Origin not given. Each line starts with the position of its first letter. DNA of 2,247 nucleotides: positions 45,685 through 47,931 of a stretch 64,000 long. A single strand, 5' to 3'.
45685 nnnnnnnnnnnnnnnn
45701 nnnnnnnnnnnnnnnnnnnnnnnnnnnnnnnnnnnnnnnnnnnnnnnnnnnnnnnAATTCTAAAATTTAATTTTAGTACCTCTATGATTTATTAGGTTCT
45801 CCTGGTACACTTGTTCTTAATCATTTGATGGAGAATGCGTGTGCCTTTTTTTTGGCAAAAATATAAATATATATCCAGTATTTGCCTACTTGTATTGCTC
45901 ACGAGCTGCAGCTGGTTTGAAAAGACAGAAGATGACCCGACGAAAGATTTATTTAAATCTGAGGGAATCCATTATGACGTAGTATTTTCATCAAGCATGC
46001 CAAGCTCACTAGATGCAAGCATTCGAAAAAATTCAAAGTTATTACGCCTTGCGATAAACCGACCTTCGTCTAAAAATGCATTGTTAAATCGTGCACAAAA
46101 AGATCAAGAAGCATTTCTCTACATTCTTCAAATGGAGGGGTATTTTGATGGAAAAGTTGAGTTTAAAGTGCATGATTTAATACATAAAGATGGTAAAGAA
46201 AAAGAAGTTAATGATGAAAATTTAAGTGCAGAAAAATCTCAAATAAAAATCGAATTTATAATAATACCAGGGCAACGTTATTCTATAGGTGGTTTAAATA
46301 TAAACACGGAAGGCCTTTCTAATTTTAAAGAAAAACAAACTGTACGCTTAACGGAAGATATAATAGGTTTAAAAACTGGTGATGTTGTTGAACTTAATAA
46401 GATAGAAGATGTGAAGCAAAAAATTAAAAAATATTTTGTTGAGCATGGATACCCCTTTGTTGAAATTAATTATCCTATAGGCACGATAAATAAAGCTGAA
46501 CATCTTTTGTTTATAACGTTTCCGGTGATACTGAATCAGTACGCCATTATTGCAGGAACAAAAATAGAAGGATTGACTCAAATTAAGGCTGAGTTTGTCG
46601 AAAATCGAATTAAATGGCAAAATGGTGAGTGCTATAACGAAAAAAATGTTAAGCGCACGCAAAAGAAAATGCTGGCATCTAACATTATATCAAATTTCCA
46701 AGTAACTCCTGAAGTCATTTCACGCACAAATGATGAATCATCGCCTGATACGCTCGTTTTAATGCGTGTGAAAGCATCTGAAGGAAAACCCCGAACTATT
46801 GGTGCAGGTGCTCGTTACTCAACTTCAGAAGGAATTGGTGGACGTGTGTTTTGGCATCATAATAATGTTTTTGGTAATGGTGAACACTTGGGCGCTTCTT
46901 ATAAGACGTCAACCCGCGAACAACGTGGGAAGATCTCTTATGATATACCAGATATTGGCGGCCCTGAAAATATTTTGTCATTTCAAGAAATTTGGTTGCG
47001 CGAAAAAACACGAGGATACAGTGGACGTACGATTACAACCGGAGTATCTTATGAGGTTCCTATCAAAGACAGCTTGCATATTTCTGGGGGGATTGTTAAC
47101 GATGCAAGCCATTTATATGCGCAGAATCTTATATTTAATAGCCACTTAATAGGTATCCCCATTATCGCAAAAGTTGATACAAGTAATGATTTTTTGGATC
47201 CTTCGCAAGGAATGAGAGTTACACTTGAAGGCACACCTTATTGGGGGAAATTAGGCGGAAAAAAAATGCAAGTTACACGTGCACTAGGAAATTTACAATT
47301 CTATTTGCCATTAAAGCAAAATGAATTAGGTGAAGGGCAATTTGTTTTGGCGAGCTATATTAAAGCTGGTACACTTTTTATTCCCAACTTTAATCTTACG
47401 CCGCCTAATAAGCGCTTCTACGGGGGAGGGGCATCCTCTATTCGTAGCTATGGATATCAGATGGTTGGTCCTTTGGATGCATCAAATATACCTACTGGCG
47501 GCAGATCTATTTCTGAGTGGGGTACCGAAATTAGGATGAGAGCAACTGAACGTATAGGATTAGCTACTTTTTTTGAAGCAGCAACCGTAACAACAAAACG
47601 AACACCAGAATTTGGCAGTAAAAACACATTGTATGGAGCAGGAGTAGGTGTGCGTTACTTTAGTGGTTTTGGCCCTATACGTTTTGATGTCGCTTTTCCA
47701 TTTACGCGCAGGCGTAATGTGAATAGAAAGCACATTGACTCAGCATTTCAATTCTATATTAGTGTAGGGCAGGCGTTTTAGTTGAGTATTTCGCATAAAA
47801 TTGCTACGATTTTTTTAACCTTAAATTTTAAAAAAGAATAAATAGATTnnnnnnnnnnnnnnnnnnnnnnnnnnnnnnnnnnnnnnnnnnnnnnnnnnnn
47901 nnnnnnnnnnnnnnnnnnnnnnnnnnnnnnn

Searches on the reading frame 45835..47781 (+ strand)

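Call 66: search_protein_families(library=pfam, proteins=[window:45835-47781:+], max_evalue=0.00001)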
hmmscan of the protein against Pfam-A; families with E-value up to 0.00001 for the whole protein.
window:45835-47781:+ (648 aa): 2 families
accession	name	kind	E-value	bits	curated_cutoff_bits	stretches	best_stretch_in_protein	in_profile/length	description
PF01103.29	Omp85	-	6e-37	128.3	24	1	344-648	1-325/325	Omp85 superfamily domain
PF07244.20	POTRA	-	2.7e-09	38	21.3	0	156-223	6-68/79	Surface antigen variable number repeat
